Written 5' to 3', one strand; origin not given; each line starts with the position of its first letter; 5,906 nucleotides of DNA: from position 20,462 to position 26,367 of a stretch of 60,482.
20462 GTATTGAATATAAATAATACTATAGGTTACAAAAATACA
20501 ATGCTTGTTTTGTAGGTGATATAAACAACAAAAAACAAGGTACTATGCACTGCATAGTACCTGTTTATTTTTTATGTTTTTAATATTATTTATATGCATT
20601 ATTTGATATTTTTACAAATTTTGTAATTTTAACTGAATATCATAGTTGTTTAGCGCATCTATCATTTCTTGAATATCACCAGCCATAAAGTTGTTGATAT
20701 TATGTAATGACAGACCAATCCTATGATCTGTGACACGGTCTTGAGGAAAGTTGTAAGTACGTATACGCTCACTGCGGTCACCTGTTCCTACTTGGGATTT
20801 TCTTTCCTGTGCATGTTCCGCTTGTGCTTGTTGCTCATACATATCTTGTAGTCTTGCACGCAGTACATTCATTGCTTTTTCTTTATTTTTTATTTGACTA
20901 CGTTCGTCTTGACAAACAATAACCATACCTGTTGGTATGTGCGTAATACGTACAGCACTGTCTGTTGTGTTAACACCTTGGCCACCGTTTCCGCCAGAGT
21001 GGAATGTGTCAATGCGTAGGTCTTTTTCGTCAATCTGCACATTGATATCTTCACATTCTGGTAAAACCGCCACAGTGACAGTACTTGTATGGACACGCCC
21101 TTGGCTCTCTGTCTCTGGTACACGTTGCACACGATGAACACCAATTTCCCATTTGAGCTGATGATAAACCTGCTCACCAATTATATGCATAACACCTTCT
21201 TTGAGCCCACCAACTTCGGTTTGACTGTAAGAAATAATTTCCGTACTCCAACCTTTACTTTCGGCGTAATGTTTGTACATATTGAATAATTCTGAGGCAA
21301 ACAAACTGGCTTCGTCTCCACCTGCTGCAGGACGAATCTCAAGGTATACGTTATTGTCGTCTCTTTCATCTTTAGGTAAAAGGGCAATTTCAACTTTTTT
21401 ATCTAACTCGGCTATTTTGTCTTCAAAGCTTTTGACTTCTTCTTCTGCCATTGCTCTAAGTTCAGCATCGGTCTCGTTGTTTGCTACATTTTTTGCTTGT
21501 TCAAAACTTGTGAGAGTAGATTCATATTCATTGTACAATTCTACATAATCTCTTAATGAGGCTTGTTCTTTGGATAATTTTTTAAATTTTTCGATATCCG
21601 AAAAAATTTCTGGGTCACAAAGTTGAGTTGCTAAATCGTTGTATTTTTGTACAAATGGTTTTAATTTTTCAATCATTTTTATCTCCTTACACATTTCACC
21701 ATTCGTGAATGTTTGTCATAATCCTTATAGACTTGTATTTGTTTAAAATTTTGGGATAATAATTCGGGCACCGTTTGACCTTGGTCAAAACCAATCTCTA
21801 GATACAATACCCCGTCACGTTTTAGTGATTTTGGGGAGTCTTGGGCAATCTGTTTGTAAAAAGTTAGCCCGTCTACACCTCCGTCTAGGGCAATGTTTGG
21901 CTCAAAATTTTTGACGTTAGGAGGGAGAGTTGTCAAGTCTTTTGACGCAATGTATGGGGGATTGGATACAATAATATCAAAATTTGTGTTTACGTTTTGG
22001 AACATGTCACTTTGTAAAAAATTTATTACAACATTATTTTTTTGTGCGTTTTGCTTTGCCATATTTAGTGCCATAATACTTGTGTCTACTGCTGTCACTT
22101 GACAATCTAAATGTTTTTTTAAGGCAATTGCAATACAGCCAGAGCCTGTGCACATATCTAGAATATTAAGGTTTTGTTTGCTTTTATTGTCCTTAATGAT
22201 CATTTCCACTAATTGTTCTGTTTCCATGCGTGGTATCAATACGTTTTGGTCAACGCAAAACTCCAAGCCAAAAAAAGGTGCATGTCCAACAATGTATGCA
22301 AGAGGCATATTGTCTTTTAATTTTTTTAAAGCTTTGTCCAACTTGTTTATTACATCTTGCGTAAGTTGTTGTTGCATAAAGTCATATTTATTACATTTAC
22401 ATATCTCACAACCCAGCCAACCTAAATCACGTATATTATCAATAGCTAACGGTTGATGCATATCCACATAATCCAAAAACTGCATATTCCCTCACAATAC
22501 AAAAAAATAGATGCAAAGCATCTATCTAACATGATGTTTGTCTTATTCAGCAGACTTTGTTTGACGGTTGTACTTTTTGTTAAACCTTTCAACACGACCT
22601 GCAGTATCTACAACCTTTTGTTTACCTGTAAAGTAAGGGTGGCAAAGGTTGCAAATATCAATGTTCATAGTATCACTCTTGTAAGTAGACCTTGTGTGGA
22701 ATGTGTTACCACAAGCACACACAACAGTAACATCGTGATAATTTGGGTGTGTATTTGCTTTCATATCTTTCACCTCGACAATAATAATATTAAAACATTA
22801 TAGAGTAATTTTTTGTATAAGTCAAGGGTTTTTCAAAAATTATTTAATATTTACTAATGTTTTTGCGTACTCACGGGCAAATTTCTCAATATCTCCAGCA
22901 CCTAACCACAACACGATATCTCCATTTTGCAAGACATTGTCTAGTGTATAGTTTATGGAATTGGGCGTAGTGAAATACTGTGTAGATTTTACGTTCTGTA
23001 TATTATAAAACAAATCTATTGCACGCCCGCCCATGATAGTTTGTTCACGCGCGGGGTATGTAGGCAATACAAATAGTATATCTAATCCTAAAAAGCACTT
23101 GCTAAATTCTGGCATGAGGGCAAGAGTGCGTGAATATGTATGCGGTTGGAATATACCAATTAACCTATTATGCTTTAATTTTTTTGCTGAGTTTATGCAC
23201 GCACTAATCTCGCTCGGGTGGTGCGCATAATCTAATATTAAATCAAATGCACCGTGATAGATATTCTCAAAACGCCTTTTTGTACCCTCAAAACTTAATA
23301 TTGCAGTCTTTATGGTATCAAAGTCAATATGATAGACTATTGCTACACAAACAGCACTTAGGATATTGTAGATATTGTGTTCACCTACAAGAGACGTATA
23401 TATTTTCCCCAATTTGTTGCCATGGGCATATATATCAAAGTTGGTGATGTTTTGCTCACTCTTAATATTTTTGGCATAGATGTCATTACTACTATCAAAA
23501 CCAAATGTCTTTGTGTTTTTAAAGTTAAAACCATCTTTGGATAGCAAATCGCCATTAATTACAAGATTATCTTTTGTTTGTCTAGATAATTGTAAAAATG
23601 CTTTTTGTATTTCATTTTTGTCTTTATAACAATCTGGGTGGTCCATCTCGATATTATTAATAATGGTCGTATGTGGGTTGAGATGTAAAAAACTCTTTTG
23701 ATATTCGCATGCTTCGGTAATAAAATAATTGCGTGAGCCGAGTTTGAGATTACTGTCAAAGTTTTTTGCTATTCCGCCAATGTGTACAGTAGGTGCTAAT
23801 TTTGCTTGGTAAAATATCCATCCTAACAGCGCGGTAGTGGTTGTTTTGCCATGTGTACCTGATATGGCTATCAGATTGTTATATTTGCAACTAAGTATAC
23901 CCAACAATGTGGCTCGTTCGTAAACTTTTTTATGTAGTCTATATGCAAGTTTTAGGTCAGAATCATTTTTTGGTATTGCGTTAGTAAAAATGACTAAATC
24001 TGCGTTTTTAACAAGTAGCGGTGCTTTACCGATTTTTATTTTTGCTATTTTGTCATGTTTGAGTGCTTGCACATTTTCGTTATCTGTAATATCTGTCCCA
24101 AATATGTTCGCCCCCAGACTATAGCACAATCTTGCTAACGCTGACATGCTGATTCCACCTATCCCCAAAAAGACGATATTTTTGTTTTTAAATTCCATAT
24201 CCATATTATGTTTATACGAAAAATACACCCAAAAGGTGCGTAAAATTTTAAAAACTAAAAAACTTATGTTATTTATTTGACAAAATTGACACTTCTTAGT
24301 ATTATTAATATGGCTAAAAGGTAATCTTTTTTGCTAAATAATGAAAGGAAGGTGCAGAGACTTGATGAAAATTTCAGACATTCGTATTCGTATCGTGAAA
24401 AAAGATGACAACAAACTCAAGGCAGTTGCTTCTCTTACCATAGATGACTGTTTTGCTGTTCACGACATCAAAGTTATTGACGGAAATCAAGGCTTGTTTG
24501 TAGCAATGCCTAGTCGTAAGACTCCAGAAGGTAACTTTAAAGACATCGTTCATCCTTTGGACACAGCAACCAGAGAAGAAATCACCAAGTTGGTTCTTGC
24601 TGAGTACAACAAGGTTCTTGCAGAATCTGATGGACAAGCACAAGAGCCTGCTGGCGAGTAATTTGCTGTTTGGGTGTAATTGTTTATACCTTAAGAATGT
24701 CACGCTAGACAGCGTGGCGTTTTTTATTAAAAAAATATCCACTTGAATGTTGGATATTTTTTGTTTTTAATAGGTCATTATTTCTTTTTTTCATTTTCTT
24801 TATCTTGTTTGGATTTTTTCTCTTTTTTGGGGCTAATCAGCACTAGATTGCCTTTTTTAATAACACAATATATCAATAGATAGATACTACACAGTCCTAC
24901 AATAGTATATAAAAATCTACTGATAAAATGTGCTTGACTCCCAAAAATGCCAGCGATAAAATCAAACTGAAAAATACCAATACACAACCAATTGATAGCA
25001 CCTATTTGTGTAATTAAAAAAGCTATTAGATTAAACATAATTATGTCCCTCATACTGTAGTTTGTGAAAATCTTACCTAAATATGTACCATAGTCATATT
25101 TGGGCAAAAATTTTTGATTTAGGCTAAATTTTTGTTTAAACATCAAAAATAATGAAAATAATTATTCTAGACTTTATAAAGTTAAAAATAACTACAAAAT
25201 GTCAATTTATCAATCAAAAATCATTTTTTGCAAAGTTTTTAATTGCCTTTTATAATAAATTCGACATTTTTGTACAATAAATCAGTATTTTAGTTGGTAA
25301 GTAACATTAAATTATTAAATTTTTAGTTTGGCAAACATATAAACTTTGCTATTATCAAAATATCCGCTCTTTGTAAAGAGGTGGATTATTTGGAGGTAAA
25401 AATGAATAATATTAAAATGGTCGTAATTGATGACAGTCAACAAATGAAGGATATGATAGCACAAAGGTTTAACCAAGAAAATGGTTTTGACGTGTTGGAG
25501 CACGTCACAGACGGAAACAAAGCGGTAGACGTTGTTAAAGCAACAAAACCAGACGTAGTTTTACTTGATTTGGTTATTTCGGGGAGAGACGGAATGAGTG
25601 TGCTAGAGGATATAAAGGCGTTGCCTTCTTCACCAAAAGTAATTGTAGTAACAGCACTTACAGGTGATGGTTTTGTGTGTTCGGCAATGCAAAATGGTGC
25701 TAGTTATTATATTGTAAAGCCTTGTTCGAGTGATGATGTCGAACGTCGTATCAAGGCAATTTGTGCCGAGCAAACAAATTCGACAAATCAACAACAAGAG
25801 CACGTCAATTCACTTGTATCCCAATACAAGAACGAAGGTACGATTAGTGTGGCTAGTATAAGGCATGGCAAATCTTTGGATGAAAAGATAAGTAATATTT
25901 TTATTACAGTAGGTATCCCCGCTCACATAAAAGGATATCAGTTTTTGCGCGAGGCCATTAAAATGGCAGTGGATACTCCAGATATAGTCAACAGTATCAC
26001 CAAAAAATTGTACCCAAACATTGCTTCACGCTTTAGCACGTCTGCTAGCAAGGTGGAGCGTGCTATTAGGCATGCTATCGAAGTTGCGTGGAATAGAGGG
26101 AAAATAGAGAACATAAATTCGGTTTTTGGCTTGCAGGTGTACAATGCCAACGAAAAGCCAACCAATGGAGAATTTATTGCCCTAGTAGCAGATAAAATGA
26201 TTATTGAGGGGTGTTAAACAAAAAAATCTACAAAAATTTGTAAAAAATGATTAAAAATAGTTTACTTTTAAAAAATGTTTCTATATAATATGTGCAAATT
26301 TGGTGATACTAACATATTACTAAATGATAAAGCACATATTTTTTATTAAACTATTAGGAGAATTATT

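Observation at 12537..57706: Undescribed intergenic repeat family built on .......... / the 18-bp perfect palindrome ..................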

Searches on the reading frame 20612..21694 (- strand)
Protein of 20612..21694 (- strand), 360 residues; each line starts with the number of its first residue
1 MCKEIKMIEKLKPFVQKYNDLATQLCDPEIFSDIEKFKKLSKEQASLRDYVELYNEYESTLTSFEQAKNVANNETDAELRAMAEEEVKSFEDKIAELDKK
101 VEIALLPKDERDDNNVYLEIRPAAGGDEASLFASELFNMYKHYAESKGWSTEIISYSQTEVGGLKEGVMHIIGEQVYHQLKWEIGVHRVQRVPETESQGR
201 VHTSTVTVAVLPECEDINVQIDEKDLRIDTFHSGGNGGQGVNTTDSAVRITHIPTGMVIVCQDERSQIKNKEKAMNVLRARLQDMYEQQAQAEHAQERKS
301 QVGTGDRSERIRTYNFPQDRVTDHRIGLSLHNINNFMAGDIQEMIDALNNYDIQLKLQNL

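Call 12: search_protein_families(library=pfam, proteins=[window:20612-21694:-])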
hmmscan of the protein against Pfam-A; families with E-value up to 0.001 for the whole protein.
window:20612-21694:- (360 aa): 2 families
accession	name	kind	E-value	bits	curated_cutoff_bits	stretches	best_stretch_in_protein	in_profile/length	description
PF03462.23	PCRF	-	1.1e-70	237.9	24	1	16-208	3-194/194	PCRF domain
PF00472.26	RF-1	-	3.6e-44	149.9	35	1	215-325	1-116/116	RF-1 domain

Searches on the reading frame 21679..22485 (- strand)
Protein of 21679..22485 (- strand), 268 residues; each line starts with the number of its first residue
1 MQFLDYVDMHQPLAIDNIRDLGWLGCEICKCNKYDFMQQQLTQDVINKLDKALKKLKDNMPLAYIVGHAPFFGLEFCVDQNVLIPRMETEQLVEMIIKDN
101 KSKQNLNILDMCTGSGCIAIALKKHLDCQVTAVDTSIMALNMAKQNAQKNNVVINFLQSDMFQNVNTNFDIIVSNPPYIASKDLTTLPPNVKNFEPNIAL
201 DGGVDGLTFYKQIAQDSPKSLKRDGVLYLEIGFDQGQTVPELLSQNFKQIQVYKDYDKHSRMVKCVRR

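Call 12: search_protein_families(library=pfam, proteins=[window:21679-22485:-])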
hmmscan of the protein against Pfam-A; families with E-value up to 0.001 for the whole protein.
window:21679-22485:- (268 aa): 18 families
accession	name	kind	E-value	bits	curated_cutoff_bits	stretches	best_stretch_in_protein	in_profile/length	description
PF05175.20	MTS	-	5.8e-20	72.1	23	1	94-183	25-113/170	Methyltransferase small domain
PF06325.19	PrmA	-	1.6e-11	44.7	22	1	99-179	156-234/296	Ribosomal protein L11 methyltransferase (PrmA)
PF13649.12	Methyltransf_25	-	1e-10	42.6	27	1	108-180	1-78/97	Methyltransferase domain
PF13847.12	Methyltransf_31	-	1.4e-09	38.2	27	1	103-177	2-83/145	Methyltransferase domain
PF08241.18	Methyltransf_11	-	4.7e-07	30.8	21.2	1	109-175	1-67/95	Methyltransferase domain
PF03602.21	Cons_hypoth95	-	9.4e-06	25.9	24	1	103-183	40-128/182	Conserved hypothetical protein 95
PF07669.17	Eco57I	-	1.4e-05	25.7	25.3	1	135-186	41-92/171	Eco57I restriction-modification methylase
PF01209.24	Ubie_methyltran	-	2.5e-05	24.2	20.1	1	96-161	39-107/233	ubiE/COQ5 methyltransferase family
PF09445.16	Methyltransf_15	-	3.8e-05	23.7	22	1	108-177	4-80/165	RNA cap guanine-N2 methyltransferase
PF02384.22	N6_Mtase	-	4.7e-05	23.3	20.4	1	91-181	33-138/311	N-6 DNA Methylase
PF02475.24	TRM5-TYW2_MTfase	-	0.00011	22.7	28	1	100-184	32-120/164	TRM5/TYW2 methyltransferase domain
PF05971.18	Methyltransf_10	-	0.00011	22.2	23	1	94-183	91-192/299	RNA methyltransferase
PF13489.12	Methyltransf_23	-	0.00018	21.7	27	1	102-174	20-87/164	Methyltransferase domain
PF17827.6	PrmC_N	-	0.00023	22.1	23.4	1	20-67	21-71/71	PrmC N-terminal domain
PF08242.18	Methyltransf_12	-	0.00024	22.2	30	0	109-175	1-72/98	Methyltransferase domain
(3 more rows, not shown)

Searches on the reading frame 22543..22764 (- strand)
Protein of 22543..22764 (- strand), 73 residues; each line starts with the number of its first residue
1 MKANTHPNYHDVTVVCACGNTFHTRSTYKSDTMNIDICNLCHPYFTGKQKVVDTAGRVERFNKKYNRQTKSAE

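Call 102: find_encoding_contigs(protein=window:22543-22764:-, flank=10000, max_places=10)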
Protein window:22543-22764:- (73 aa): 20 contigs read that carry it; 10 places shown.
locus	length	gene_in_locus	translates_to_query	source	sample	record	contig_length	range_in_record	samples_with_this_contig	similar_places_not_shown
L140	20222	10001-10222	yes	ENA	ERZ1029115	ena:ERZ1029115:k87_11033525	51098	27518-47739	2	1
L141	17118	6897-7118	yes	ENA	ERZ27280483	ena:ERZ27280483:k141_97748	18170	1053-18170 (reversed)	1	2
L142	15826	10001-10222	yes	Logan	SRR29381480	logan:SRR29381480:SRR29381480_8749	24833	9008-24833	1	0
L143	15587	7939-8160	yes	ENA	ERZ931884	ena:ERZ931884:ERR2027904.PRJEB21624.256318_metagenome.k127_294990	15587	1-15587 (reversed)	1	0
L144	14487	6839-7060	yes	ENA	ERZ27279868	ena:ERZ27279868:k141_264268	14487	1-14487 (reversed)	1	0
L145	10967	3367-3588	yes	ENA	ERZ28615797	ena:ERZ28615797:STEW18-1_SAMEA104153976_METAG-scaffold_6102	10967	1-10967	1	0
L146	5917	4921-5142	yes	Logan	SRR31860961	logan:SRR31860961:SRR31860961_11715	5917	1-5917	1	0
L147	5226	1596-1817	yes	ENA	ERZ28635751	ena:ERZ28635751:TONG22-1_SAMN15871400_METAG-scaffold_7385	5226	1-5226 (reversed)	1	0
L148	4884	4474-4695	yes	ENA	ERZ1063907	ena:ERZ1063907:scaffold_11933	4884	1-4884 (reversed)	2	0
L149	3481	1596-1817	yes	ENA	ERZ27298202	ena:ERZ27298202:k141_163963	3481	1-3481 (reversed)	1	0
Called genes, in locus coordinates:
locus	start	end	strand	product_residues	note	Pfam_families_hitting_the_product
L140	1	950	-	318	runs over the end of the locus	PF01207:Dus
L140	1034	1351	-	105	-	PF18291:HU-HIG, PF00216:Bac_DNA_binding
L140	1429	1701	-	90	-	PF00216:Bac_DNA_binding, PF18291:HU-HIG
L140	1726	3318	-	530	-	PF01943:Polysacc_synt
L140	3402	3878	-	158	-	PF03449:GreA_GreB_N, PF01272:GreA_GreB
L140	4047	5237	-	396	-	PF04015:DUF362, PF00037:Fer4 (weak), PF12797:Fer4_2 (faint), PF12837:Fer4_6 (faint), PF13237:Fer4_10 (weak), PF14697:Fer4_21 (faint), PF12838:Fer4_7, PF13187:Fer4_9 (faint)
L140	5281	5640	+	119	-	-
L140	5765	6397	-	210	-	-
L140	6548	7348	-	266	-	PF00072:Response_reg, PF08769:Spo0A_C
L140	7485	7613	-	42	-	-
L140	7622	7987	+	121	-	PF04070:DUF378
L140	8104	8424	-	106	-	PF04026:SpoVG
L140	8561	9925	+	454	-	PF01225:Mur_ligase, PF08245:Mur_ligase_M, PF02875:Mur_ligase_C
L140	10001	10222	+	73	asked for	PF01197:Ribosomal_L31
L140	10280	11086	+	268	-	PF07669:Eco57I (faint), PF01209:Ubie_methyltran (faint), PF03602:Cons_hypoth95 (weak), PF05175:MTS, PF06325:PrmA, PF08241:Methyltransf_11 (weak), PF13649:Methyltransf_25, PF13847:Methyltransf_31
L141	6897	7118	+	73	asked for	PF01197:Ribosomal_L31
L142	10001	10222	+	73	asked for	PF01197:Ribosomal_L31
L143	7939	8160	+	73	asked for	PF01197:Ribosomal_L31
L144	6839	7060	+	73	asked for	PF01197:Ribosomal_L31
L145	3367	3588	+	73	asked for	PF01197:Ribosomal_L31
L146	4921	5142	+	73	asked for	PF01197:Ribosomal_L31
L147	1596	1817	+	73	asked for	PF01197:Ribosomal_L31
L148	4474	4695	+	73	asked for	PF01197:Ribosomal_L31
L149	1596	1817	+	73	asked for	PF01197:Ribosomal_L31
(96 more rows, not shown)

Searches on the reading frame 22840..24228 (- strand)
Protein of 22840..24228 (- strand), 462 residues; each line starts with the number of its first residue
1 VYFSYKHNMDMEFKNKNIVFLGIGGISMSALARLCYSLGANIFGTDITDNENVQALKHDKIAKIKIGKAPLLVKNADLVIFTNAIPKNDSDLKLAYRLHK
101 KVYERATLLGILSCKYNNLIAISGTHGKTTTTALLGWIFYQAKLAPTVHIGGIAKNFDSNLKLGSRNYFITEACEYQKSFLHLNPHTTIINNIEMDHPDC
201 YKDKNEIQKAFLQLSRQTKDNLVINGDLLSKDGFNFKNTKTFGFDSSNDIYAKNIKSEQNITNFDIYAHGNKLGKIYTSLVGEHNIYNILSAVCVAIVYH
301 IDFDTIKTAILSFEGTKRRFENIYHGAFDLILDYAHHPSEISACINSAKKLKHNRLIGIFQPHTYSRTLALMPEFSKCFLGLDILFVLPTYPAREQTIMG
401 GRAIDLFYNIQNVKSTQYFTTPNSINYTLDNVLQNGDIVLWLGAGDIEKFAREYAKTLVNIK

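Call 54: search_protein_families(library=pfam, proteins=[window:22840-24228:-], max_evalue=0.001)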
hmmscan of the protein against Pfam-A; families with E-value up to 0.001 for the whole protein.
window:22840-24228:- (462 aa): 3 families
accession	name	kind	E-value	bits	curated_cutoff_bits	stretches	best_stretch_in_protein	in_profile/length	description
PF08245.18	Mur_ligase_M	-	1.5e-22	81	24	1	122-296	1-200/200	Mur ligase middle domain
PF02875.26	Mur_ligase_C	-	5e-12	47.2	28.4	1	318-445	1-127/127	Mur ligase, glutamate ligase domain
PF01225.30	Mur_ligase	-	9.7e-09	35.9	21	1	18-115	2-93/95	Mur ligase family, catalytic domain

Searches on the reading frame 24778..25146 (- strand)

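Call 54: search_protein_families(library=pfam, proteins=[window:24778-25146:-], max_evalue=0.001)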
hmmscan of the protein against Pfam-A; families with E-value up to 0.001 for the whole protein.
window:24778-25146:- (122 aa): 1 family
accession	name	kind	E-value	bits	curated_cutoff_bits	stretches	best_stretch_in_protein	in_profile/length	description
PF04070.17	DUF378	-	2.2e-17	63.1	25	1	38-93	3-58/60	Domain of unknown function (DUF378)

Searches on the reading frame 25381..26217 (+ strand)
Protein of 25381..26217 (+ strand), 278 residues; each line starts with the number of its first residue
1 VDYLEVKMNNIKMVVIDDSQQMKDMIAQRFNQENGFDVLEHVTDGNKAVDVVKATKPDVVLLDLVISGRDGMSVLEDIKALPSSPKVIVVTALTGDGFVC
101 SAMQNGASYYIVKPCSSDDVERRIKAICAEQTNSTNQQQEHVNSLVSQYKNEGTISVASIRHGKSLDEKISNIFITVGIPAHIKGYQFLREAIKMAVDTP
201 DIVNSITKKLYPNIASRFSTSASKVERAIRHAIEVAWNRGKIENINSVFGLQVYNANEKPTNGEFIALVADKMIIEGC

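Call 54: search_protein_families(library=pfam, proteins=[window:25381-26217:+], max_evalue=0.001)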
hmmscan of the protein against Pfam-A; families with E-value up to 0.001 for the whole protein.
window:25381-26217:+ (278 aa): 2 families
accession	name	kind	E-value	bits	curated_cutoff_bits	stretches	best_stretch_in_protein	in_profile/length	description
PF08769.17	Spo0A_C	-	2.2e-40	137.3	25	1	170-272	1-103/104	Sporulation initiation factor Spo0A C terminal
PF00072.30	Response_reg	-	3e-22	79.3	30.2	1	14-124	2-110/111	Response regulator receiver domain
